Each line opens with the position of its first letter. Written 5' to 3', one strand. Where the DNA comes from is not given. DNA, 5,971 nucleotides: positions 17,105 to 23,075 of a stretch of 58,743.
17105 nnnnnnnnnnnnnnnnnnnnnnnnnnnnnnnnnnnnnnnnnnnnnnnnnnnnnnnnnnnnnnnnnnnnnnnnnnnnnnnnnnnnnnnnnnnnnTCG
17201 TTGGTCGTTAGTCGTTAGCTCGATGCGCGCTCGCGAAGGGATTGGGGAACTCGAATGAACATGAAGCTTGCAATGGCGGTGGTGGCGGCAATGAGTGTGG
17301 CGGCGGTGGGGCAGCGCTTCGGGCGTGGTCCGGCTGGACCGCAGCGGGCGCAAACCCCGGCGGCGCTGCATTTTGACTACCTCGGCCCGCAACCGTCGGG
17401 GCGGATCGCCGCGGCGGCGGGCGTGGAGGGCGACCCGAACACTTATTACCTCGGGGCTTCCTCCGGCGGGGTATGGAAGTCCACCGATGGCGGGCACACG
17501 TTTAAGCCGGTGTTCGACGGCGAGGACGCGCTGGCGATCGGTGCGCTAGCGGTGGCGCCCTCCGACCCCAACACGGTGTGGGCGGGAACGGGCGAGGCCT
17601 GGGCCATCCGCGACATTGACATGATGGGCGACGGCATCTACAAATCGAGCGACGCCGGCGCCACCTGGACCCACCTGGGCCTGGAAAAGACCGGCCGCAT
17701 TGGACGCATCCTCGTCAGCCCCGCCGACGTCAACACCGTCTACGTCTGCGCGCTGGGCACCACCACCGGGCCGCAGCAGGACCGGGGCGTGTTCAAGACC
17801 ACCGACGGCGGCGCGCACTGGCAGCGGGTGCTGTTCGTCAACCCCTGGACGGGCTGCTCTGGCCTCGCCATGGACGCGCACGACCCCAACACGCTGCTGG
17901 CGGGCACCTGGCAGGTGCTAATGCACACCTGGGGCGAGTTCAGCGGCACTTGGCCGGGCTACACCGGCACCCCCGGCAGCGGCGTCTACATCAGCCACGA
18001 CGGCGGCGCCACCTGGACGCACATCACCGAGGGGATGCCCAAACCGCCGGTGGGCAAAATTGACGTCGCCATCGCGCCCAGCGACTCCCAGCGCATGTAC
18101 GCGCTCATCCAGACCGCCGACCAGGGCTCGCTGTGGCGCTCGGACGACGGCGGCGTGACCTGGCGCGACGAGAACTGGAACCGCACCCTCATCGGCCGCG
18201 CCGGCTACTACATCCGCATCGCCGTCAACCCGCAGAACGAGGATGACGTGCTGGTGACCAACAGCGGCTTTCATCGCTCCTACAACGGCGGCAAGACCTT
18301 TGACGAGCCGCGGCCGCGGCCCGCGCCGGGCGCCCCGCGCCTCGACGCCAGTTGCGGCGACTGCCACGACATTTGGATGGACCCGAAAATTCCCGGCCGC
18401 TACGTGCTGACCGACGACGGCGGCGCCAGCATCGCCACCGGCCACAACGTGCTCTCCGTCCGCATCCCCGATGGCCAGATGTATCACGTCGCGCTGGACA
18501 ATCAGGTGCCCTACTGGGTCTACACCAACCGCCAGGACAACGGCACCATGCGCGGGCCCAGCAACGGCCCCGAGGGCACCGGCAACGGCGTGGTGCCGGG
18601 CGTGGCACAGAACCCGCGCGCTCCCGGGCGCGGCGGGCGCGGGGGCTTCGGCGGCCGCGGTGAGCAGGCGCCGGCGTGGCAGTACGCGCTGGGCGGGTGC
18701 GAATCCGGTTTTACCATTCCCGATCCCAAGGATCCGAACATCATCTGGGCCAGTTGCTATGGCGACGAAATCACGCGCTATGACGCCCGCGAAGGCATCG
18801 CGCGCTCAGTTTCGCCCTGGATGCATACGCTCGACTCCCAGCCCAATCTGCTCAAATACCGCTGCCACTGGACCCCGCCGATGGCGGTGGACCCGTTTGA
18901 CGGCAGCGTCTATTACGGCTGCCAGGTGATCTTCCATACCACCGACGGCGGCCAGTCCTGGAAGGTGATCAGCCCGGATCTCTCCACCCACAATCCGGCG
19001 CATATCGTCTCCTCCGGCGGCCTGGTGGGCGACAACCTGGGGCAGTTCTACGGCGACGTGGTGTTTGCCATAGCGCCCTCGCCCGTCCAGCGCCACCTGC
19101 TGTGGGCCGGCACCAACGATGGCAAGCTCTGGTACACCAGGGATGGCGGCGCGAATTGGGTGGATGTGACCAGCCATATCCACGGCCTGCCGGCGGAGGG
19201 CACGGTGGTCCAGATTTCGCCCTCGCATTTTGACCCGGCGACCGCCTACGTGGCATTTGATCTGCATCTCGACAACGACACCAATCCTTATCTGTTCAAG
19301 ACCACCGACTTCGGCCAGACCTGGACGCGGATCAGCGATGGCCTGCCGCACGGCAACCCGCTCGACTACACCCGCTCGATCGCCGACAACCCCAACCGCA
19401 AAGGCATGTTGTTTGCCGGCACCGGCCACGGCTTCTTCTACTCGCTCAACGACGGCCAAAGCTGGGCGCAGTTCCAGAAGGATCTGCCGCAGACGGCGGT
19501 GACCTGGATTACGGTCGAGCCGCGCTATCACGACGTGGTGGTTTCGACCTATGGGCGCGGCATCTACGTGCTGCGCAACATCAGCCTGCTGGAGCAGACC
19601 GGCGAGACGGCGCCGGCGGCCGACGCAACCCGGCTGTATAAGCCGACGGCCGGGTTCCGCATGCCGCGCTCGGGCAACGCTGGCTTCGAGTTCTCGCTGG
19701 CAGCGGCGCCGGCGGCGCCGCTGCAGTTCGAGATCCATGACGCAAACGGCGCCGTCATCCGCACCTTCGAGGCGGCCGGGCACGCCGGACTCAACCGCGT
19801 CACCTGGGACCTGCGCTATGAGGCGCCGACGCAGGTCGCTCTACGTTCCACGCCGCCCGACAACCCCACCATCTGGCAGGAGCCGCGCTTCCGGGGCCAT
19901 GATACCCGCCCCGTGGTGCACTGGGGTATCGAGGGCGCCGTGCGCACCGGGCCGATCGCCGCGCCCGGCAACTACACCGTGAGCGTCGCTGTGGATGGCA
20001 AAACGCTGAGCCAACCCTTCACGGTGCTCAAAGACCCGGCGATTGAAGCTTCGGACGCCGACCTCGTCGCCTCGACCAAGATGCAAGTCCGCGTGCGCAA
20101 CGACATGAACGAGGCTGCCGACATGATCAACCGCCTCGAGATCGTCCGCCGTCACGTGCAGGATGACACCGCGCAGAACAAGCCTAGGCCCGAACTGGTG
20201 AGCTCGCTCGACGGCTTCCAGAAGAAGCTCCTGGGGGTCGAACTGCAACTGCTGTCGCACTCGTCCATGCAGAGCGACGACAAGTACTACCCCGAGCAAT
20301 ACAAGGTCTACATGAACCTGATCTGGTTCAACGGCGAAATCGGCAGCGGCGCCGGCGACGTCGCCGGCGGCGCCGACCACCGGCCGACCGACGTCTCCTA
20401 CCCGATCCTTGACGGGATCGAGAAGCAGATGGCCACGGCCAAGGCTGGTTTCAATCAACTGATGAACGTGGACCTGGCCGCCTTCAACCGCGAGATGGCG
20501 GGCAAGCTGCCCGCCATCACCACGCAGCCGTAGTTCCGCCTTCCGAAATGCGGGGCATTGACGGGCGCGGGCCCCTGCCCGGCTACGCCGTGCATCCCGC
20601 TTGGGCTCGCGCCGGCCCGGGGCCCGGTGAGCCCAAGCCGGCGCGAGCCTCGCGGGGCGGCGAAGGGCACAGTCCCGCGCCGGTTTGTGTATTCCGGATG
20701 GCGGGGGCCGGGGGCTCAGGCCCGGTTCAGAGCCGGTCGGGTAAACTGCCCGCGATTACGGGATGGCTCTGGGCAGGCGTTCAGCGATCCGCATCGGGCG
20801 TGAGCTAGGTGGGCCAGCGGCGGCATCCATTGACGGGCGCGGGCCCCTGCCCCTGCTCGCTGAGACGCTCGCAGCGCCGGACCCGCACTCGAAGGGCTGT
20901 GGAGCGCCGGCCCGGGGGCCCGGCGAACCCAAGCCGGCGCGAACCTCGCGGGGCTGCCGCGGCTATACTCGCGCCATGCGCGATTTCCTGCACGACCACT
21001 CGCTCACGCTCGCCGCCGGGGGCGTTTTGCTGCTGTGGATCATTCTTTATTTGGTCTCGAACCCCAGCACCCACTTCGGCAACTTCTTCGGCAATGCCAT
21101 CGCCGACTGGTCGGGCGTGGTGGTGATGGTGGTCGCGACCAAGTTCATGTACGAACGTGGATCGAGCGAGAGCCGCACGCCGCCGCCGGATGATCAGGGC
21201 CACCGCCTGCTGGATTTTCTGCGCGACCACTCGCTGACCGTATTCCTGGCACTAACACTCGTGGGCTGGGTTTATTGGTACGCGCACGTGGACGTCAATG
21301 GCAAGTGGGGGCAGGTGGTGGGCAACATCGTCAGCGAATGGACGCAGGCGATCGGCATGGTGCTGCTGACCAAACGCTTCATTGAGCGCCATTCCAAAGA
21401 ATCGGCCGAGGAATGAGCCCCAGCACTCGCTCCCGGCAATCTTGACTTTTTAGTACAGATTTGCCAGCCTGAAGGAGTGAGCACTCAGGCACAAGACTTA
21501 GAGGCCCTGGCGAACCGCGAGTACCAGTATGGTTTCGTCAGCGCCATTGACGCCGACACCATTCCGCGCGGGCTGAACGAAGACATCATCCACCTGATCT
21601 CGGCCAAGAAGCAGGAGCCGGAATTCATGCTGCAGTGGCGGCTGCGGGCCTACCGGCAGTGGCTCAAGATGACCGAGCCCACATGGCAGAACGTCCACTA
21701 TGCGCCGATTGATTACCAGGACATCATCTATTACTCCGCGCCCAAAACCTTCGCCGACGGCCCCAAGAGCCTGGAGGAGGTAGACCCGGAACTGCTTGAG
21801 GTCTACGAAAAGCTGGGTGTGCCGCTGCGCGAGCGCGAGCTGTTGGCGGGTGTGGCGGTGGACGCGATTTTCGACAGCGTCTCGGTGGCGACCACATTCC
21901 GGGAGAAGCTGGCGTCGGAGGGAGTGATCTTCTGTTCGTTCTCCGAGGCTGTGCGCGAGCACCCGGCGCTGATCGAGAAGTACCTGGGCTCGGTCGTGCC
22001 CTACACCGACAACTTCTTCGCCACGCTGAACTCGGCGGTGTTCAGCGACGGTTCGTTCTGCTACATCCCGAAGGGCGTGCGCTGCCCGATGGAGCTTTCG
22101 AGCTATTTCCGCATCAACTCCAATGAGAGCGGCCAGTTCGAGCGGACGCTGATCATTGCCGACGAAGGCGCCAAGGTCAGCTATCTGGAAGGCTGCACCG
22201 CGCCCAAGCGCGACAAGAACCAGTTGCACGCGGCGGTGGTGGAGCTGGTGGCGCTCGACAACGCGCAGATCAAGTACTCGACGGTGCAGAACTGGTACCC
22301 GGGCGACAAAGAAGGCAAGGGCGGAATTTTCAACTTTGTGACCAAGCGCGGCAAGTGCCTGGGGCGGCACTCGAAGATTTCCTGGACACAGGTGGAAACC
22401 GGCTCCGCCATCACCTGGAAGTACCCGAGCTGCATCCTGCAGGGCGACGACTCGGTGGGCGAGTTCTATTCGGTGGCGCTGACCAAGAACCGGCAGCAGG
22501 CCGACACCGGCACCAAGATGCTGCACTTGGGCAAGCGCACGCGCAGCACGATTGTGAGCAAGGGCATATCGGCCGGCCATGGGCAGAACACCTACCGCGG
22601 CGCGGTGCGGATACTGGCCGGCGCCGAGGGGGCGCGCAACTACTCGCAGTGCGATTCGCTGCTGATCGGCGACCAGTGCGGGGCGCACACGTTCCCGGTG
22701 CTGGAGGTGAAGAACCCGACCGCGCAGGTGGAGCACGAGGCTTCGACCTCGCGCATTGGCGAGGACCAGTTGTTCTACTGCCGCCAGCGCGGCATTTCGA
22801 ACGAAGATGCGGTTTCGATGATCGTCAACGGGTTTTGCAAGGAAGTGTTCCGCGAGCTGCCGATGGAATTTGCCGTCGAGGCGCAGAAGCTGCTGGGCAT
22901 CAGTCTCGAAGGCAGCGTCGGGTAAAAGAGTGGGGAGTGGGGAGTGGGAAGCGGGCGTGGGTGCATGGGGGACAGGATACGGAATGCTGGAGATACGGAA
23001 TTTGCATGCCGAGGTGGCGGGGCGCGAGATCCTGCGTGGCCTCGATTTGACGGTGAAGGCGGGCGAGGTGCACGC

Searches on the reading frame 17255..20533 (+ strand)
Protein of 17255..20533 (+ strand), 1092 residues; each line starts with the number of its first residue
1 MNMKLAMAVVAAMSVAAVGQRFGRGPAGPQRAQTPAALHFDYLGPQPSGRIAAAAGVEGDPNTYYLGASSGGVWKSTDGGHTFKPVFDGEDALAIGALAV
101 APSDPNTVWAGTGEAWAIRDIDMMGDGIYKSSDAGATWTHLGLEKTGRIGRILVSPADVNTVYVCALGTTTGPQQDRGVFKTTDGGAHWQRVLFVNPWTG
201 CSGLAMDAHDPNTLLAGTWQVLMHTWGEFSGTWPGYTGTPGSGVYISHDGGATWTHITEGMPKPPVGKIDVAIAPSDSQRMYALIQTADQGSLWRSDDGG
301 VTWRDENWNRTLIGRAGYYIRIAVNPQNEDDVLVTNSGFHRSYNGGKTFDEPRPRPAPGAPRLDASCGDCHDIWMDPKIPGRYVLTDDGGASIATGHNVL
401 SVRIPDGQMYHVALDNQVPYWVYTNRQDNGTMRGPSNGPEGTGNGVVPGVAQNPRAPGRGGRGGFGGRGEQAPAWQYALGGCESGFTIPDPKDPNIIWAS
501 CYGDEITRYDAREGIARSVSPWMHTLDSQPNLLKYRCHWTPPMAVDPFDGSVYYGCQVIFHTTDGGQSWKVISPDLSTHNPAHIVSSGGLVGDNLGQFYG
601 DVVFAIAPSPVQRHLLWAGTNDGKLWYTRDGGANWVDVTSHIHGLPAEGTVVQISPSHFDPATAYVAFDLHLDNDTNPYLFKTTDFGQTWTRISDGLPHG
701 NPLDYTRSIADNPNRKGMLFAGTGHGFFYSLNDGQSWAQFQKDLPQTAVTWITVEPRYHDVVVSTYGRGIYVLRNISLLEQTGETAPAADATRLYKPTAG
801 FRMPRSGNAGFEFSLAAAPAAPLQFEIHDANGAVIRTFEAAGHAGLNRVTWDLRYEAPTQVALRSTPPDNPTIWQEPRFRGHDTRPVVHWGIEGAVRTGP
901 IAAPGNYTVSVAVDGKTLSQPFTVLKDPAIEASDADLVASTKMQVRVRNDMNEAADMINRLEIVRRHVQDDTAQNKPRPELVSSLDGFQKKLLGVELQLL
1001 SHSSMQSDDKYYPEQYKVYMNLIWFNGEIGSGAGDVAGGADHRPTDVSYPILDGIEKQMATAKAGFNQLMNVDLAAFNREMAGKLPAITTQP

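Call 21: search_protein_families(library=pfam, proteins=[window:17255-20533:+])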
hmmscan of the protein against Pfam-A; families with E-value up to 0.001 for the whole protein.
window:17255-20533:+ (1092 aa): 3 families
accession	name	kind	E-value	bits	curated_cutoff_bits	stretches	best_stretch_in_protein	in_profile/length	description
PF15902.12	Sortilin-Vps10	-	1.8e-25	90.1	33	3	244-337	3-97/446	Sortilin, neurotensin receptor 3,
PF02012.26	BNR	-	3.2e-11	41.9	27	0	245-255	1-11/12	BNR/Asp-box repeat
PF13860.13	FlgD_ig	-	4.3e-05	23.8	27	0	810-852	13-55/79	FlgD Ig-like domain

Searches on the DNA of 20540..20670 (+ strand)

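Call 81: search_dna_similar(query=window:20540-20670:+, collection=plasmids, mode=distant, max_evalue=0.001, max_rows=10)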
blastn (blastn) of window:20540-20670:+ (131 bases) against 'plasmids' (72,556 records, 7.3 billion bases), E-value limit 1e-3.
No match.

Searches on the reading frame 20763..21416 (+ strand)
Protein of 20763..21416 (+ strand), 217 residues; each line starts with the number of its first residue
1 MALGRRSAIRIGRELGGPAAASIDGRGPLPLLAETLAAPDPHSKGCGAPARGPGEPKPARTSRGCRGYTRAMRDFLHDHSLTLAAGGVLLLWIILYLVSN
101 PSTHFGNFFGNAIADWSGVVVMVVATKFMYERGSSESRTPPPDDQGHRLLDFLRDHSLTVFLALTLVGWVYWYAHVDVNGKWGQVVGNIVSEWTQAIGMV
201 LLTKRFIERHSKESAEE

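Call 21: search_protein_families(library=pfam, proteins=[window:20763-21416:+])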
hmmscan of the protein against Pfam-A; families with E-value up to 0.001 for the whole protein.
window:20763-21416:+ (217 aa): 1 family
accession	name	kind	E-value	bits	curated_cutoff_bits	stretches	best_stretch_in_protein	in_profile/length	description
PF20554.3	DUF6766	-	6.7e-05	22.7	27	0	119-142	71-94/221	Domain of unknown function (DUF6766)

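Call 68: search_protein_families(library=pfam, max_evalue=0.01, proteins=[window:20763-21416:+])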
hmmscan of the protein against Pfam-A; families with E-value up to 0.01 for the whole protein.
window:20763-21416:+ (217 aa): 1 family
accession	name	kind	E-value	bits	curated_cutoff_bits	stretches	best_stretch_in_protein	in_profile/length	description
PF20554.3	DUF6766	-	6.7e-05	22.7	27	0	119-142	71-94/221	Domain of unknown function (DUF6766)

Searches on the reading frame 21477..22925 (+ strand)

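Call 21: search_protein_families(library=pfam, proteins=[window:21477-22925:+])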
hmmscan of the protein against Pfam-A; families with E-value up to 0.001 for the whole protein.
window:21477-22925:+ (482 aa): 2 families
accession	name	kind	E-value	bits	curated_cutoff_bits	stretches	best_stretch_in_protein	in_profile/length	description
PF01458.23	SUFBD_core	-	8e-80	268.1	27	1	211-453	1-232/232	SUF system FeS cluster assembly, SufBD core domain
PF19295.5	SufBD_N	-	8.9e-11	42.2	23.5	1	142-203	105-166/172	SufBD protein N-terminal region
